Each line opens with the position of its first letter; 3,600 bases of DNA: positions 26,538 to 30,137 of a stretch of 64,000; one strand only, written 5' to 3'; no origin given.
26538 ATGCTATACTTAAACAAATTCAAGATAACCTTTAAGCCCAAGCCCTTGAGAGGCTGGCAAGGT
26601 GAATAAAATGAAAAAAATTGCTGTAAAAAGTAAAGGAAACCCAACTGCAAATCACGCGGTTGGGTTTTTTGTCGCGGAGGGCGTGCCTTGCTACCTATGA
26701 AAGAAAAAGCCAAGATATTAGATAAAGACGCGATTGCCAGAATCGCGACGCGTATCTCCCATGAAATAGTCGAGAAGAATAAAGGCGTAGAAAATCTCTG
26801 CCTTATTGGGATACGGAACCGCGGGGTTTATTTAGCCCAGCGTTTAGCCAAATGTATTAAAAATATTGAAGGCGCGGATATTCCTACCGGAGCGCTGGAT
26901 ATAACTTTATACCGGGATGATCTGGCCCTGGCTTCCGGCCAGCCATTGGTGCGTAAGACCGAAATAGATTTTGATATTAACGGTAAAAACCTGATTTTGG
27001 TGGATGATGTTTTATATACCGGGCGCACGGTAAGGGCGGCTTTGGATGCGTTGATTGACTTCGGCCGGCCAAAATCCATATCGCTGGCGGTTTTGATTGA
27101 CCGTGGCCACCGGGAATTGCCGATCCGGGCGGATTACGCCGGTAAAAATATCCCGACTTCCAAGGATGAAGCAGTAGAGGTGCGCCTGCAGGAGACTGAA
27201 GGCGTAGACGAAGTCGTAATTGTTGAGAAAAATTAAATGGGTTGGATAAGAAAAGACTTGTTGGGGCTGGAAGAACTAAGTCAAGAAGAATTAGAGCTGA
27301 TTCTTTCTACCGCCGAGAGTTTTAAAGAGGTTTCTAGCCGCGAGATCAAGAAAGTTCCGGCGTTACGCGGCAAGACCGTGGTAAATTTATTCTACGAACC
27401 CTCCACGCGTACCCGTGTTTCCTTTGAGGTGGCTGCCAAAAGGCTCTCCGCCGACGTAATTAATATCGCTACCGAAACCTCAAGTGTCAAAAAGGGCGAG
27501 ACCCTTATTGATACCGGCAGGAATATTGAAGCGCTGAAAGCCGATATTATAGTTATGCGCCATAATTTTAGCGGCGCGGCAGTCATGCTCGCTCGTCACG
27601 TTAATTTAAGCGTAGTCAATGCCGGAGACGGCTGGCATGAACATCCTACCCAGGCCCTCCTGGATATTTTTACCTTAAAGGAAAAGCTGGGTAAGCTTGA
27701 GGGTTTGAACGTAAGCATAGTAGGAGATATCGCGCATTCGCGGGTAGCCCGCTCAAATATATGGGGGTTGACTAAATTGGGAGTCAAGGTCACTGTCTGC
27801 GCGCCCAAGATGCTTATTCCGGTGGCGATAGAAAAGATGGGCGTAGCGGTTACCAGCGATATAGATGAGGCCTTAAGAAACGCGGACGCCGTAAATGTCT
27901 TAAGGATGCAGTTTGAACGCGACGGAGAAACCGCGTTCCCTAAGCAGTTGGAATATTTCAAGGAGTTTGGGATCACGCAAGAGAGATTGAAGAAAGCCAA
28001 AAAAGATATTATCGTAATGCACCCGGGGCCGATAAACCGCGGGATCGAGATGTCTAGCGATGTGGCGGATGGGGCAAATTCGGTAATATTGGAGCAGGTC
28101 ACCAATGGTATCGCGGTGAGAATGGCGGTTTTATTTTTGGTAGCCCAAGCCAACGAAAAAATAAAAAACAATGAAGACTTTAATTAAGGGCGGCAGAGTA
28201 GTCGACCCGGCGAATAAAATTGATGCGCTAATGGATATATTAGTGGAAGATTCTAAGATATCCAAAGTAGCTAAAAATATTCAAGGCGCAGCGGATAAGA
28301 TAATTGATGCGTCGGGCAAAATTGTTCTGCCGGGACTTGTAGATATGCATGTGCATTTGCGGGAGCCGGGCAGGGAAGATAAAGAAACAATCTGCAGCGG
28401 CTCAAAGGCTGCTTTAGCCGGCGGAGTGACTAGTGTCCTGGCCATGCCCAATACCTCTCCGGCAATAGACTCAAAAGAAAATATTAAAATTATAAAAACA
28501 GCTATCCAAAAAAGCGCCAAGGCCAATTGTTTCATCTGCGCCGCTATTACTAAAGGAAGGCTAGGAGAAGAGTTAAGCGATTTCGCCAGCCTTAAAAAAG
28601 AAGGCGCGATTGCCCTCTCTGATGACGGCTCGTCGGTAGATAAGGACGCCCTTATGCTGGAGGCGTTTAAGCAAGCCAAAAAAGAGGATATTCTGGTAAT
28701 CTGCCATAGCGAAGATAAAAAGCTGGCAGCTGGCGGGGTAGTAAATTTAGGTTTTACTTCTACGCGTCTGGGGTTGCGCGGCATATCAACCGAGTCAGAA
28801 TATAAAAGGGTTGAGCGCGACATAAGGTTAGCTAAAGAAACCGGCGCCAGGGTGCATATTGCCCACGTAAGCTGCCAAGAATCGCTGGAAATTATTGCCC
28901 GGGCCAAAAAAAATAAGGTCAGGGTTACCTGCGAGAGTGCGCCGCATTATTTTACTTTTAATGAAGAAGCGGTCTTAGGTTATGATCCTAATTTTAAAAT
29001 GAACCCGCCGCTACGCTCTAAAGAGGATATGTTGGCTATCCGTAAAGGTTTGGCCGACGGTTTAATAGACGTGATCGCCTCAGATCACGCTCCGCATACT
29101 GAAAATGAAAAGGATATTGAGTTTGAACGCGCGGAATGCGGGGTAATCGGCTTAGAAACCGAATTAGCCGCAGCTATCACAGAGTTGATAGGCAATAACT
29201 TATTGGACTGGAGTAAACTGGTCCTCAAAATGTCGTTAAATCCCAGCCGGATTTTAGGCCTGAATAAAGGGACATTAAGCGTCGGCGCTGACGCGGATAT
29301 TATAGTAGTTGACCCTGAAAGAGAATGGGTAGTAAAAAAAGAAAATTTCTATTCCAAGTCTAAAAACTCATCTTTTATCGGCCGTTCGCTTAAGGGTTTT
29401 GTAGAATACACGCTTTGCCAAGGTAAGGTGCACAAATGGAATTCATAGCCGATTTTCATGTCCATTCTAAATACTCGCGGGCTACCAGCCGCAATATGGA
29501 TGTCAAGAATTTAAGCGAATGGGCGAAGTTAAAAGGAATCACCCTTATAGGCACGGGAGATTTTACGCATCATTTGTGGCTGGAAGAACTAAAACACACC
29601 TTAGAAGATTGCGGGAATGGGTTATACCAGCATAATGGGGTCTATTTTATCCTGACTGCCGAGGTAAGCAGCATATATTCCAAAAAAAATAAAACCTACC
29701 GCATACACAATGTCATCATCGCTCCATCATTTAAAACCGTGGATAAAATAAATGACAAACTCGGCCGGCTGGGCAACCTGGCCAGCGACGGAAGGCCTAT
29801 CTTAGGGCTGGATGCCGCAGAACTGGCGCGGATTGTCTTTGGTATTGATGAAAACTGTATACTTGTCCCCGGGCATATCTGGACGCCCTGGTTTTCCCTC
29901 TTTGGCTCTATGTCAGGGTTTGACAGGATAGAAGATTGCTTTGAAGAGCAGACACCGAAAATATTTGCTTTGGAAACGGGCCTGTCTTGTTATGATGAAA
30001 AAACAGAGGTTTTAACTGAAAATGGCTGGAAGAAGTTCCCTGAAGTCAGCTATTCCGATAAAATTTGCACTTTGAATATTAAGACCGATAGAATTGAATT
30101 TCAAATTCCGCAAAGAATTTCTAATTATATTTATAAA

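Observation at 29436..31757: Intein with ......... endonuclease domain splitting the ETGLS|SDP motif of an endonuclease Q (EndoQ) homologue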

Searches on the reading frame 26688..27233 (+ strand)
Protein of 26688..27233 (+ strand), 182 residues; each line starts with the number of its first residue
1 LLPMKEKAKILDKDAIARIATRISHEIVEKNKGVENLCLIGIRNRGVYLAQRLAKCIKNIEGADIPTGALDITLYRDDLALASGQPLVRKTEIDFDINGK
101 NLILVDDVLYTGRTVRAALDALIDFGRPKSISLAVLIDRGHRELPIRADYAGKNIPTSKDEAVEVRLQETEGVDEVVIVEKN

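Call 26: search_protein_families(library=ncbifam, proteins=[window:26688-27233:+], max_evalue=0.00001)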
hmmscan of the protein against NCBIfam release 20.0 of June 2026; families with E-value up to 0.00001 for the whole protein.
window:26688-27233:+ (182 aa): 7 families
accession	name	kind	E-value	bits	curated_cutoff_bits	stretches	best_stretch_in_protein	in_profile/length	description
NF003549.0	PRK05205.1-5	equivalog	8.8e-78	259.9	138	1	4-181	2-181/182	bifunctional pyr operon transcriptional regulator/uracil phosphoribosyltransferase PyrR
NF003547.0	PRK05205.1-3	equivalog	4.1e-70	235.6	230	1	5-181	11-191/194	bifunctional pyr operon transcriptional regulator/uracil phosphoribosyltransferase PyrR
NF003548.0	PRK05205.1-4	equivalog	1.7e-69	233.1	218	1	7-181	3-172/173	bifunctional pyr operon transcriptional regulator/uracil phosphoribosyltransferase PyrR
NF003546.0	PRK05205.1-2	equivalog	2.6e-63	212.8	268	1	9-178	5-174/175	bifunctional pyr operon transcriptional regulator/uracil phosphoribosyltransferase PyrR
NF003545.0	PRK05205.1-1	equivalog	8.5e-45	152.3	140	1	15-169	9-159/171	bifunctional pyr operon transcriptional regulator/uracil phosphoribosyltransferase PyrR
TIGR01203.1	HGPRTase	equivalog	2.4e-11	43.7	150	1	12-156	4-142/167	hypoxanthine phosphoribosyltransferase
NF006605.0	PRK09162.1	equivalog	1.6e-10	40.6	181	1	9-156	16-156/183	hypoxanthine-guanine phosphoribosyltransferase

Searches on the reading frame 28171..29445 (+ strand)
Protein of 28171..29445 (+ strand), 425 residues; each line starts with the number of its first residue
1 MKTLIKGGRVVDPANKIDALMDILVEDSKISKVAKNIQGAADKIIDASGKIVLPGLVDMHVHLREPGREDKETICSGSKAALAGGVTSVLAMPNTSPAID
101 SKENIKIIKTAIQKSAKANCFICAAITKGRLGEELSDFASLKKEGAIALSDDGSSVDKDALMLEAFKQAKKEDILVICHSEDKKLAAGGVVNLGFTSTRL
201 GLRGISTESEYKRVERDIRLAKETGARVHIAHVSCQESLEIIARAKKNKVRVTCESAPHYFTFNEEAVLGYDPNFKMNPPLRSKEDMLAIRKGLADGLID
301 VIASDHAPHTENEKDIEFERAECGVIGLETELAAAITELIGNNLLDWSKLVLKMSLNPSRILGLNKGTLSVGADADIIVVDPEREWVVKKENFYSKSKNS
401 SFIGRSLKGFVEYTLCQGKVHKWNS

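Call 26: search_protein_families(library=ncbifam, proteins=[window:28171-29445:+], max_evalue=0.00001)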
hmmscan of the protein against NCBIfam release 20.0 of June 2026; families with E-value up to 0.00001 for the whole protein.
window:28171-29445:+ (425 aa): 61 families (the best 25 are shown)
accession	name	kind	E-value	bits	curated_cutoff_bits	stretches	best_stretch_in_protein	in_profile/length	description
NF006837.0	PRK09357.1-2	equivalog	2.9e-132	441.3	575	1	1-421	1-421/428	dihydroorotase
TIGR00857.1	pyrC_multi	subfamily_domain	4.6e-130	434.3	279.05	1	21-424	6-411/412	dihydroorotase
NF006845.0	PRK09357.2-6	equivalog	1.3e-129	432.6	728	1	1-420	1-423/428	dihydroorotase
NF006839.0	PRK09357.1-4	equivalog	1.8e-128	428.7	576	1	4-420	3-418/422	dihydroorotase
NF006844.0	PRK09357.2-5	equivalog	4.3e-127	424.6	701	1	2-420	3-418/422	dihydroorotase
NF006843.0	PRK09357.2-4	equivalog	6.6e-127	423.9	786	1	1-421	1-419/431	dihydroorotase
NF006836.0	PRK09357.1-1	equivalog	1.8e-118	396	538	1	4-421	5-423/432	dihydroorotase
NF006558.0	PRK09059.1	equivalog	3.4e-117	391.6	645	1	3-420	5-425/430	dihydroorotase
NF006842.0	PRK09357.2-3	equivalog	7.9e-112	374.1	695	1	1-421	1-437/440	dihydroorotase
NF006841.0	PRK09357.2-2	equivalog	2.6e-105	352.5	640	1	18-420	16-415/421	dihydroorotase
NF005791.0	PRK07627.1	equivalog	3.1e-99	332.8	442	1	1-420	1-420/425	dihydroorotase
NF006838.0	PRK09357.1-3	equivalog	3.2e-96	322.8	644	1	1-420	1-419/423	dihydroorotase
NF005614.0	PRK07369.1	equivalog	5e-91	305.6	456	1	2-412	3-414/419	dihydroorotase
NF002668.0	PRK02382.1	equivalog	8.1e-83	278.5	452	1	5-420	8-409/436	dihydroorotase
TIGR03178.1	allantoinase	equivalog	9.5e-81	271.8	357.85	1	4-420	3-423/441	allantoinase AllB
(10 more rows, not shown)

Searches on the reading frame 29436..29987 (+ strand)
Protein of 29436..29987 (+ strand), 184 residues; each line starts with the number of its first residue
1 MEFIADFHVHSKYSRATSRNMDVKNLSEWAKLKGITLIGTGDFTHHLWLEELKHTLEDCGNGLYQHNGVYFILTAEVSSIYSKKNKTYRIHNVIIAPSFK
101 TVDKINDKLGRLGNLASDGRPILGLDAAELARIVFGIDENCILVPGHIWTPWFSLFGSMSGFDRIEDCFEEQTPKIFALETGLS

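Call 62: search_protein_representatives(protein=window:29436-29987:+)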
Query: 184 residues. Proteins with E-value up to 0.001 (for the whole library): 2136; up to 1e-10: 1554; up to 1e-30: 588. The best 150 are listed.
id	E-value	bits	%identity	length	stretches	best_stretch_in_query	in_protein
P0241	4.9e-82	290.7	70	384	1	1-184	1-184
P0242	1.1e-73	263.4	53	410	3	70-184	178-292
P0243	7.6e-65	234.6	53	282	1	1-184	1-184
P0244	3.5e-62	225.9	57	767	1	1-184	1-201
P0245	8.1e-62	224.7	61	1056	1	2-184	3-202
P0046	8.5e-62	224.7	58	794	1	1-184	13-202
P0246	1.8e-61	223.6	58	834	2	1-153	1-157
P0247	1.9e-61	223.5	57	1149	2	69-184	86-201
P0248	1.6e-60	220.5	57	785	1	1-184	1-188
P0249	1.2e-59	217.6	54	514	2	52-184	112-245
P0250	1.9e-59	217.0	54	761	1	1-184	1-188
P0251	2.0e-59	216.9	56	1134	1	1-184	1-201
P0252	3.2e-59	216.2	54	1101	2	68-184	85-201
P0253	6.9e-59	215.2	52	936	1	1-184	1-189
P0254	2.6e-58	213.3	55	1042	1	1-184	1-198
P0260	1.3e-57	211.0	58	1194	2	68-184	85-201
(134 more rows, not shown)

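Call 64: search_protein_families(library=pfam, proteins=[P0247, P0251, P0260, P0244, P0248], max_evalue=0.001)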
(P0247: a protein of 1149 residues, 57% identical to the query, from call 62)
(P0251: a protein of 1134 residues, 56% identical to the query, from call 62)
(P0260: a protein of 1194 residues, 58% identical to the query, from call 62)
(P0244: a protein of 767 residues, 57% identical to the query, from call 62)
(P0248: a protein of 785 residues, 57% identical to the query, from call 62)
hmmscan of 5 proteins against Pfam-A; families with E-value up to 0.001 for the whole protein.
P0247 (1149 aa): 9 families
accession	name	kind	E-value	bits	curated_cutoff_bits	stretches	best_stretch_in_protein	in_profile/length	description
PF00580.27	UvrD-helicase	-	1.4e-65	222.1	23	1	485-747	1-271/271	UvrD/REP helicase N-terminal domain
PF13361.12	UvrD_C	-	7.4e-41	141.1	25.6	1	752-1103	1-346/350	UvrD-like helicase C-terminal domain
PF13245.12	AAA_19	-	1.9e-24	86.8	25.1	1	489-732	1-134/134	AAA domain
PF13538.12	UvrD_C_2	-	6.1e-10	39.3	27.4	1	1082-1102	31-51/52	UvrD-like helicase C-terminal domain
PF01443.25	Viral_helicase1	-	1.4e-07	32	21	0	675-746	48-115/228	Viral superfamily 1 RNA helicase core domain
PF13086.12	AAA_11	-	6e-06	26.7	27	1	485-551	2-74/257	AAA domain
PF13604.12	AAA_30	-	7e-05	23.1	27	0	485-548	2-65/191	AAA domain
PF13263.12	PHP_C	-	0.00013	21.8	21.3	0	219-253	19-54/56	PHP-associated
PF21445.3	ADDB_N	-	0.00088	19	26.6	0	642-768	159-277/290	ADDB, N-terminal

P0251 (1134 aa): 4 families
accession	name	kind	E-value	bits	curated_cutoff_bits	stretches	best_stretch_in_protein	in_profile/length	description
PF00580.27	UvrD-helicase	-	7.6e-73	245.9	23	1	473-733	1-271/271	UvrD/REP helicase N-terminal domain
PF13361.12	UvrD_C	-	1e-47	163.7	25.6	1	738-1085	1-348/350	UvrD-like helicase C-terminal domain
PF13245.12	AAA_19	-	6.6e-21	75.3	25.1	1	477-718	1-134/134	AAA domain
PF13538.12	UvrD_C_2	-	2e-09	37.6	27.4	1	1025-1083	2-52/52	UvrD-like helicase C-terminal domain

P0260 (1194 aa): 6 families
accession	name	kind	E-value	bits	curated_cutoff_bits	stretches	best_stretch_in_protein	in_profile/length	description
PF00580.27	UvrD-helicase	-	6e-72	243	23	1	505-789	1-271/271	UvrD/REP helicase N-terminal domain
PF13361.12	UvrD_C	-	1.1e-40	140.6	25.6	2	1048-1152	264-349/350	UvrD-like helicase C-terminal domain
PF13245.12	AAA_19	-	8e-25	88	25.1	1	515-774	9-134/134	AAA domain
PF13538.12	UvrD_C_2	-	1.7e-09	37.8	27.4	0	1126-1149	29-52/52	UvrD-like helicase C-terminal domain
PF13086.12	AAA_11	-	5.3e-05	23.6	27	1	514-598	13-93/257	AAA domain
PF13604.12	AAA_30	-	8.9e-05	22.7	27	0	725-820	84-174/191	AAA domain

P0244 (767 aa): 5 families
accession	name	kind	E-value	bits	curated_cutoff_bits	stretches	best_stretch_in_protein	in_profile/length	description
PF00580.27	UvrD-helicase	-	5.1e-69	233.4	23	1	460-698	2-270/271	UvrD/REP helicase N-terminal domain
PF13245.12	AAA_19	-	7.3e-26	91.4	25.1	1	464-684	2-134/134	AAA domain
PF21445.3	ADDB_N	-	6e-07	29.4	26.6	0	590-698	156-255/290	ADDB, N-terminal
PF13086.12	AAA_11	-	3e-06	27.6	27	1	462-611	8-167/257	AAA domain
PF13604.12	AAA_30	-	0.00047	20.4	27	0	466-540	9-77/191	AAA domain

P0248 (785 aa): 2 families
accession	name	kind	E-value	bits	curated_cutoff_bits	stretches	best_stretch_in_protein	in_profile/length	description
PF14528.11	LAGLIDADG_3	-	6.2e-07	30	22.5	1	533-604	4-70/82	LAGLIDADG-like domain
PF14890.11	Intein_splicing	-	0.00036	20.8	35.8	0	315-650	37-155/155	Intein splicing domain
